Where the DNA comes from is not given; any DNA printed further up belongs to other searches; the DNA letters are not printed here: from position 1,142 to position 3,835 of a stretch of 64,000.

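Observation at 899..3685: Reversed-order Aas-like tri-domain fusion (acyl-AMP ligase, ACP-like segment lacking the Ser, PlsC acyltransferase) coupled to a PMI-type cupin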

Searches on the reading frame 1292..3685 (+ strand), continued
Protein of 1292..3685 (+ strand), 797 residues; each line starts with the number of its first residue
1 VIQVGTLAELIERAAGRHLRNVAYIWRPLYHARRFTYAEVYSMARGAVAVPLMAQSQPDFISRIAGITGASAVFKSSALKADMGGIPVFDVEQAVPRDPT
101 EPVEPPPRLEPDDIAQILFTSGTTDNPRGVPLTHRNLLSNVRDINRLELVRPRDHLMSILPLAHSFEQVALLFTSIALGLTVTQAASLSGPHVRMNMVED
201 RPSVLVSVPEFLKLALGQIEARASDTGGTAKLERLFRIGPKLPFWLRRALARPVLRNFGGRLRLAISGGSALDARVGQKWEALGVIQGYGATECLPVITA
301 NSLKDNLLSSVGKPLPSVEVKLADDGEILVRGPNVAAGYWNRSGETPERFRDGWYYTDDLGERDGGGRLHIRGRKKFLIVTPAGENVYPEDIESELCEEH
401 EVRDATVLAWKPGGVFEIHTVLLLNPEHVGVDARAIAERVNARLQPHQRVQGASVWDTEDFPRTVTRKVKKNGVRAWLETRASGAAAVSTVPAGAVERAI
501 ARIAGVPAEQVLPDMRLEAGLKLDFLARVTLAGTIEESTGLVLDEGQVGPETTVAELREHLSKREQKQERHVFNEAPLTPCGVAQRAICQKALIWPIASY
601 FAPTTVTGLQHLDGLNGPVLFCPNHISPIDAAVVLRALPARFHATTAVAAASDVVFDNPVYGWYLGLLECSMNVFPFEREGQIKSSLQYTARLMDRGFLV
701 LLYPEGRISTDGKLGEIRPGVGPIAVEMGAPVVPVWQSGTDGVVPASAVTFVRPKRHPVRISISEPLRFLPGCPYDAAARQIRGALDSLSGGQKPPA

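Call 75: predict_structure(alignment_id=A3)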
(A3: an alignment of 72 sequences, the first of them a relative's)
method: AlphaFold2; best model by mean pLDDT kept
length: 836 residues; sequences in the alignment: 72
mean_pLDDT: 88.3   pTM: 0.83
mean pLDDT of the five models: 88.3, 87.6, 86.2, 85.1, 84.6
residues with pLDDT >= 90: 498; 70-90: 286; 50-70: 41; < 50: 11
segments of 3 or more residues with pLDDT < 50: 159-161, 526-531
pLDDT, mean of each block of 10 residues (from residue 1): 93 95 92 94 94 94 94 97 95 84 95 85 90 72 89 78 83 95 90 91 91 95 80 92 87 84 89 93 94 92 85 94 93 89 91 95 94 94 93 93 94 84 83 90 90 89 87 94 90 85 67 86 54 71 75 85 72 65 76 83 70 90 95 95 96 93 95 95 94 87 91 90 89 95 91 89 92 96 88 94 94 93 94 56
secondary structure, 60 per line:
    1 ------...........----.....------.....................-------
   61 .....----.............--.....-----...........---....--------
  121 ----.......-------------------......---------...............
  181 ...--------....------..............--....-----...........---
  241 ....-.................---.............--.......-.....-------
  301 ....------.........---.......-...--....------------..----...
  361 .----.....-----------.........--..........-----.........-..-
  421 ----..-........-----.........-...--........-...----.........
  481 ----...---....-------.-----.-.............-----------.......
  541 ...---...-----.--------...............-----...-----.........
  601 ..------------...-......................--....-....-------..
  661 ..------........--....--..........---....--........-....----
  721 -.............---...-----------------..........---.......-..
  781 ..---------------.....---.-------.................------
elements in order (helices of 4 or more, strands of 3 or more residues): H7-17 E22-26 E33-36 H37-53 E61-65 H70-82 E85-89 H95-105 E109-112 E125-127 H128-131 E151-156 E166-170 H171-183 E192-195 H202-215 E218-221 H227-237 E241-244 H246-262 H266-278 H281-287 H289-293 E301-304 H311-319 E323-329 E336-339 E358-361 E366-370 H382-388 E393-402 E408-413 H428-435 E441-449 E456-463 H472-480 E491-494 H510-522 H534-543 H564-578 H593-602 H619-640 E643-646 H648-651 E659-662 H669-676 H679-682 E685-690 H691-694 H698-701 H704-711 E713-716 H722-734 E738-740 H758-767 E771-777 H779-782 E798-802 H814-830
